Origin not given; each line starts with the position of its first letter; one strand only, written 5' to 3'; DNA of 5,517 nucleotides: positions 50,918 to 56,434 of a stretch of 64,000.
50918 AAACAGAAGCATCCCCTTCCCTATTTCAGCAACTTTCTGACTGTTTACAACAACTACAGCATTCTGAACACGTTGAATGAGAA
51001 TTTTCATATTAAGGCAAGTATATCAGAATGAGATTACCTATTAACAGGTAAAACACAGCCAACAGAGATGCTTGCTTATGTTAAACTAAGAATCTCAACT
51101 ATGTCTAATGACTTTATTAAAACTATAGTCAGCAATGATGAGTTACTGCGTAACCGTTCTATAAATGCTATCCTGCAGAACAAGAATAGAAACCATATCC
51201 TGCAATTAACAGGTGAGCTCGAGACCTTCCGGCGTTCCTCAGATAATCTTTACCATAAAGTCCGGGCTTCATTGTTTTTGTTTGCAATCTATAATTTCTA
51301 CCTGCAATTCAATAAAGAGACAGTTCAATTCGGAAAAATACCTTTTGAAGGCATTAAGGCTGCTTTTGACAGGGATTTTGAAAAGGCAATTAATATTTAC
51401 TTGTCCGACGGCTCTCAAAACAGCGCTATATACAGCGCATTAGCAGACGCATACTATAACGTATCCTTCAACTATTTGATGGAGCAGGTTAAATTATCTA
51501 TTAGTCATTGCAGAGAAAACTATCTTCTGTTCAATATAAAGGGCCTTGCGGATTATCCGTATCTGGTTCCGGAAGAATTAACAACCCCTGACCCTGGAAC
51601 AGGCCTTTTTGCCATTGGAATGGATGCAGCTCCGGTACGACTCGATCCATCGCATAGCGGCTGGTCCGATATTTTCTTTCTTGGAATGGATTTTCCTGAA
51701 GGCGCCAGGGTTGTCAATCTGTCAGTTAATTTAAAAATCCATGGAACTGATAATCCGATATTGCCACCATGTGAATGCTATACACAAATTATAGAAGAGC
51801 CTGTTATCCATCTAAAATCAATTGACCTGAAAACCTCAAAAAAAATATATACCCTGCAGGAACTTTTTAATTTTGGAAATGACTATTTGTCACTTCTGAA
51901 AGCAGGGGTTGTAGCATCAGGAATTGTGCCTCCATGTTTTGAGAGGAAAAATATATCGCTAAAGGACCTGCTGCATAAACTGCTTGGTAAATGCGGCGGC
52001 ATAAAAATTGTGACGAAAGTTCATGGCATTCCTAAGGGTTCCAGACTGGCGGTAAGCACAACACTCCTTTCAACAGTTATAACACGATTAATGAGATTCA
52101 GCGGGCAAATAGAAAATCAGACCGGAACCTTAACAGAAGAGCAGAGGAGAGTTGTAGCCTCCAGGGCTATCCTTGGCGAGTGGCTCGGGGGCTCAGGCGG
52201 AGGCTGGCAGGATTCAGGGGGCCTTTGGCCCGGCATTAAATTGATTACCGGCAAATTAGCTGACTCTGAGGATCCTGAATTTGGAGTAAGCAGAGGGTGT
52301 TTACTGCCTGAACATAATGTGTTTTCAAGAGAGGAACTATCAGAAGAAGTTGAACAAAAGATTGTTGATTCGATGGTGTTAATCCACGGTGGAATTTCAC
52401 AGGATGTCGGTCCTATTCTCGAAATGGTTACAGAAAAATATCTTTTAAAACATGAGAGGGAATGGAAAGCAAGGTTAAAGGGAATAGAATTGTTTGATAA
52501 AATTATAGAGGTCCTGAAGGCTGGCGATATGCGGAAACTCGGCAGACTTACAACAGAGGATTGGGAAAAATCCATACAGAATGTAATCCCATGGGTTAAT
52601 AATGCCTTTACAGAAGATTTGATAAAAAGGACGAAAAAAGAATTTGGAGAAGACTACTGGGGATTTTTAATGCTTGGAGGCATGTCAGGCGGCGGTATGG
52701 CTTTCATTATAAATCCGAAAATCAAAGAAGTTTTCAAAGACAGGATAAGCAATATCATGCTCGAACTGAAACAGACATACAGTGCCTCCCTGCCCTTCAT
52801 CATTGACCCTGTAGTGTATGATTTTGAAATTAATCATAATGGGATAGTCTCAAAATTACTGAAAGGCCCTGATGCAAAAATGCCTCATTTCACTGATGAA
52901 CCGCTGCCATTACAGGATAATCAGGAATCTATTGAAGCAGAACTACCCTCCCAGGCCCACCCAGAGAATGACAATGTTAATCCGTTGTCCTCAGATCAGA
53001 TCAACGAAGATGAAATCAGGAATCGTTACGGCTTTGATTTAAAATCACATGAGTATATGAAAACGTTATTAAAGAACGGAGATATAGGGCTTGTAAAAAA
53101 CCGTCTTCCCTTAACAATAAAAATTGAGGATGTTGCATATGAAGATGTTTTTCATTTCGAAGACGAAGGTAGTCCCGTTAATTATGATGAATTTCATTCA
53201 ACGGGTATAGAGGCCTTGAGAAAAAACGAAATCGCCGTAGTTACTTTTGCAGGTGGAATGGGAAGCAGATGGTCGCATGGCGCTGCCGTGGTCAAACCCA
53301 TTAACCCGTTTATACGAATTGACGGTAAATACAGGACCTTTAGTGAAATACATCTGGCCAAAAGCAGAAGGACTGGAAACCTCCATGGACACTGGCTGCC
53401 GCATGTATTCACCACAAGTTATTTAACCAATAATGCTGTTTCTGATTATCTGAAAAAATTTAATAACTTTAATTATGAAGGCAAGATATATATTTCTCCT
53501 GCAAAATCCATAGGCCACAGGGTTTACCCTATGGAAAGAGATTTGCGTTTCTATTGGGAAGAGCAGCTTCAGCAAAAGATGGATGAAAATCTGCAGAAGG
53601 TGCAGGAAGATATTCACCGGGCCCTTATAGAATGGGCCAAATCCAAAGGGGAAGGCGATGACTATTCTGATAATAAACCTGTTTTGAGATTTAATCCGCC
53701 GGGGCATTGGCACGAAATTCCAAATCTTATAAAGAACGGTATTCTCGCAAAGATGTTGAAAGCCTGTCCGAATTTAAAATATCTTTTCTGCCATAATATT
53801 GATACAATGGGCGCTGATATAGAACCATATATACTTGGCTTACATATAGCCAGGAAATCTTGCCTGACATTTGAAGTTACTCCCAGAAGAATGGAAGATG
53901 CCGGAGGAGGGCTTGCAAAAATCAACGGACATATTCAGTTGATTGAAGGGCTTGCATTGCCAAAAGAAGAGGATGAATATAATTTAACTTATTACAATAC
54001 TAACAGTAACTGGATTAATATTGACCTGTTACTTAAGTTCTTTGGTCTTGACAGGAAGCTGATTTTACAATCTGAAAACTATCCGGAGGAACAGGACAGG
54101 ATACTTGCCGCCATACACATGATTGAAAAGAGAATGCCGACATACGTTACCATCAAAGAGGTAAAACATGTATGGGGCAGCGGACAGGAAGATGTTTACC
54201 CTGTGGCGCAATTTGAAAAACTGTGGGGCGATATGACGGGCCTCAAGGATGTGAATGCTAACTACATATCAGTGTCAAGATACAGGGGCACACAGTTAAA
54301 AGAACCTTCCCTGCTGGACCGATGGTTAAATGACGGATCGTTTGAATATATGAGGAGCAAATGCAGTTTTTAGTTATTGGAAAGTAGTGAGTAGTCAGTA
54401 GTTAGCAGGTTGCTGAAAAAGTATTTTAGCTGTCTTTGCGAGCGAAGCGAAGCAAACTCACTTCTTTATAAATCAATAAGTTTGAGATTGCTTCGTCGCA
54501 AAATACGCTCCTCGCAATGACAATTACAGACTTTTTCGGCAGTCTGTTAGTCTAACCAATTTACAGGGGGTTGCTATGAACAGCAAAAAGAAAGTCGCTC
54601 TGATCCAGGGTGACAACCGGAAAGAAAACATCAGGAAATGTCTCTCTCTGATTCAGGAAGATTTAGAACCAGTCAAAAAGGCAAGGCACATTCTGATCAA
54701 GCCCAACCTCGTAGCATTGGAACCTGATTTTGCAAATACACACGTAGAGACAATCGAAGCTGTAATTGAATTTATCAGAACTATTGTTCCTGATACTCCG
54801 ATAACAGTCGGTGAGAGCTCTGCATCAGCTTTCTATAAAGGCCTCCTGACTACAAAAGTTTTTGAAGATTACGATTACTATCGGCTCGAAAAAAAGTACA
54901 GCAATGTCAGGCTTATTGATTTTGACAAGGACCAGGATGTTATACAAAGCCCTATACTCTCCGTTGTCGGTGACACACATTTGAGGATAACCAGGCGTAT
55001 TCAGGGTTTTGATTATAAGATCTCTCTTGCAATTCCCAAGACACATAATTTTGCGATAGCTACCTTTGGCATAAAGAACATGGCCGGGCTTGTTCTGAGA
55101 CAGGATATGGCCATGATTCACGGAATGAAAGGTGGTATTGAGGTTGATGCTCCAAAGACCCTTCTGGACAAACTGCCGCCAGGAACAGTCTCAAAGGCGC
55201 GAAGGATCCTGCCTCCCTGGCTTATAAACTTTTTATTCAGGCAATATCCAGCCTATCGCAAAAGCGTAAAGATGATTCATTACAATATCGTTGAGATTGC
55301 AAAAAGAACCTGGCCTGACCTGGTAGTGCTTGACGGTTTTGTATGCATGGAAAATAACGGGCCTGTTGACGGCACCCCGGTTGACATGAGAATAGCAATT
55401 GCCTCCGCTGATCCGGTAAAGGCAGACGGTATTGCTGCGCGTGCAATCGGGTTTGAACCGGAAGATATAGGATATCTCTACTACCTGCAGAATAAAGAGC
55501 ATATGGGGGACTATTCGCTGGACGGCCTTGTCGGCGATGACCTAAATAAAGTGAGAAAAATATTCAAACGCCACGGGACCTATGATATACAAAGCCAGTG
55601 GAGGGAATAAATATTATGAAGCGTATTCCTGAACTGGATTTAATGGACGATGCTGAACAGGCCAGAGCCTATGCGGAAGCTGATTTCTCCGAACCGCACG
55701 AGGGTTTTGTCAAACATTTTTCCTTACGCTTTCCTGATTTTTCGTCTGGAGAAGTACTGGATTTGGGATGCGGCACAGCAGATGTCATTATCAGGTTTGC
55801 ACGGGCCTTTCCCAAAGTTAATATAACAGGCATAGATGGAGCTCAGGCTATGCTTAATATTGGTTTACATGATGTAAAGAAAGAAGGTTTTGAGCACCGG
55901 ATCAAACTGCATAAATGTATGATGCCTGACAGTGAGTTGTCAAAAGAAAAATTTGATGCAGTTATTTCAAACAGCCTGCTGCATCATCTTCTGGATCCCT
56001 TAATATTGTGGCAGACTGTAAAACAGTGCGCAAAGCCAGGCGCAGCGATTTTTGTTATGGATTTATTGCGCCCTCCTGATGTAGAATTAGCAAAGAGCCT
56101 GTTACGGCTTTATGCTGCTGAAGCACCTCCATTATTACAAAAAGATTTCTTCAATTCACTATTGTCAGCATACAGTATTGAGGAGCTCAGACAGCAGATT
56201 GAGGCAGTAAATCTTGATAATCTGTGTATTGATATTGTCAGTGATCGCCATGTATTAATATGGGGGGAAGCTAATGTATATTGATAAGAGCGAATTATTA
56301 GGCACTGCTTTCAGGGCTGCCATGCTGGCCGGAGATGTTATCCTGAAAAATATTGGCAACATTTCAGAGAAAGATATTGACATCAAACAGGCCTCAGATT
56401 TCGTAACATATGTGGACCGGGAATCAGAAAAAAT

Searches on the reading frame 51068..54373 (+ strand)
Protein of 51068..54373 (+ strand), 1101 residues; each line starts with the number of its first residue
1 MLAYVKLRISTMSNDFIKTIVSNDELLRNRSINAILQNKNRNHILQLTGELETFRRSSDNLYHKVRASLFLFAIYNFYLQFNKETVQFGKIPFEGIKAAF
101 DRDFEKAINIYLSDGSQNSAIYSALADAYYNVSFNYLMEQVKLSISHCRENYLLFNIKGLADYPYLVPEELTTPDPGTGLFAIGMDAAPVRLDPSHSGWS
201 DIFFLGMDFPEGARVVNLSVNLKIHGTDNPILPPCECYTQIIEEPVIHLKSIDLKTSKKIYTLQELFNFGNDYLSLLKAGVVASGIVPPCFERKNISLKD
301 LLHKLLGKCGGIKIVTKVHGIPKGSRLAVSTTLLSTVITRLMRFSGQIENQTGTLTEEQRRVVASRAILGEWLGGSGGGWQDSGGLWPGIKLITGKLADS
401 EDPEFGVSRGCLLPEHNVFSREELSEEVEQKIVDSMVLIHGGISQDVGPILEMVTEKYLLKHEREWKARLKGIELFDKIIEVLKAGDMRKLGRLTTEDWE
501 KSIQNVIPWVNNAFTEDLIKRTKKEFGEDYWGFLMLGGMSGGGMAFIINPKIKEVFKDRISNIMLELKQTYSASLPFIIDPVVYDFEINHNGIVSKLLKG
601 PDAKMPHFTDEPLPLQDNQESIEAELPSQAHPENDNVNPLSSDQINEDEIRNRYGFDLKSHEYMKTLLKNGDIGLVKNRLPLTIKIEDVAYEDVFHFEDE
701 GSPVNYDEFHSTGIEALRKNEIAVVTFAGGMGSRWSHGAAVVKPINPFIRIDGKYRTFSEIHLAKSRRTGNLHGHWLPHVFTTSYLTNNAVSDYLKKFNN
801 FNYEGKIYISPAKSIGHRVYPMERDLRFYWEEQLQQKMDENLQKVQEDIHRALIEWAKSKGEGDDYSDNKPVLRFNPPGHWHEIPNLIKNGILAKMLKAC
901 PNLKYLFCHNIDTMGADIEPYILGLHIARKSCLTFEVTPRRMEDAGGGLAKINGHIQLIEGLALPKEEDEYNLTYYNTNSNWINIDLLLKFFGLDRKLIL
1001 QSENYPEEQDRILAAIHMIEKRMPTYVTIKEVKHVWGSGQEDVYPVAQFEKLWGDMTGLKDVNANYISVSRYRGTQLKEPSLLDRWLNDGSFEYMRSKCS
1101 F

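Call 40: search_protein_families(library=pfam, proteins=[window:51068-54373:+], max_evalue=0.0001)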
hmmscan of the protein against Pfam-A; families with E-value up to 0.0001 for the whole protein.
window:51068-54373:+ (1101 aa): 1 family
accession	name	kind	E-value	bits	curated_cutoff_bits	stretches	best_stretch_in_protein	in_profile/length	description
PF01704.24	UDPGP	-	1.1e-16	61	22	1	871-992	158-283/413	UTP--glucose-1-phosphate uridylyltransferase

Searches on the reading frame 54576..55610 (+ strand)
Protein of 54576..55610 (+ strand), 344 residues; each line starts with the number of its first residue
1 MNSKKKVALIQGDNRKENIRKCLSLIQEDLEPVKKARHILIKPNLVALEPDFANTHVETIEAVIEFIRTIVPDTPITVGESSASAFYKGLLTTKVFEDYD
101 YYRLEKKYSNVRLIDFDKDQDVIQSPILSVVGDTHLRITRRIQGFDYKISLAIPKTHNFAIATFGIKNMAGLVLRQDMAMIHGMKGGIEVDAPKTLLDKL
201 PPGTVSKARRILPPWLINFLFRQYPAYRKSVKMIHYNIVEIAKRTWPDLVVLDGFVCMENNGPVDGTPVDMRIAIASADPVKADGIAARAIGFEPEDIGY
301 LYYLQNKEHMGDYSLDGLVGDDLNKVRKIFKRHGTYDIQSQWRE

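Call 40: search_protein_families(library=pfam, proteins=[window:54576-55610:+], max_evalue=0.0001)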
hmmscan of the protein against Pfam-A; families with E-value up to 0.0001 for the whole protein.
window:54576-55610:+ (344 aa): 1 family
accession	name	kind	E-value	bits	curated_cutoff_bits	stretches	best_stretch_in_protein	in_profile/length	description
PF04015.17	DUF362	-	7.1e-36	124.6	24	1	39-288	1-199/200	Domain of unknown function (DUF362)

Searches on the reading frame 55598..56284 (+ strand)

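Call 76: search_protein_families(library=pfam, proteins=[window:55598-56284:+], max_evalue=0.0001)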
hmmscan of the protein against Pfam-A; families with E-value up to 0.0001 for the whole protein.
window:55598-56284:+ (228 aa): 8 families
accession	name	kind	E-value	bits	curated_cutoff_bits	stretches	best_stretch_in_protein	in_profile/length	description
PF13489.12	Methyltransf_23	-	1.8e-17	64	27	1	41-210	12-163/164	Methyltransferase domain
PF13847.12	Methyltransf_31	-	6e-16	58.9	27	1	50-155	4-111/145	Methyltransferase domain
PF13649.12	Methyltransf_25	-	1.2e-15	58.4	27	1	53-148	1-96/97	Methyltransferase domain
PF08242.18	Methyltransf_12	-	1.1e-14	55.4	30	1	54-149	1-96/98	Methyltransferase domain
PF08241.18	Methyltransf_11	-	1.8e-13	51.4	21.2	1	54-152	1-94/95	Methyltransferase domain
PF01209.24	Ubie_methyltran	-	8.9e-09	35.5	20.1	1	51-188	49-185/233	ubiE/COQ5 methyltransferase family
PF05175.20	MTS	-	9.2e-07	29.1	23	1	44-133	30-113/170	Methyltransferase small domain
PF06325.19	PrmA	-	8.3e-05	22.7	22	0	52-153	164-258/296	Ribosomal protein L11 methyltransferase (PrmA)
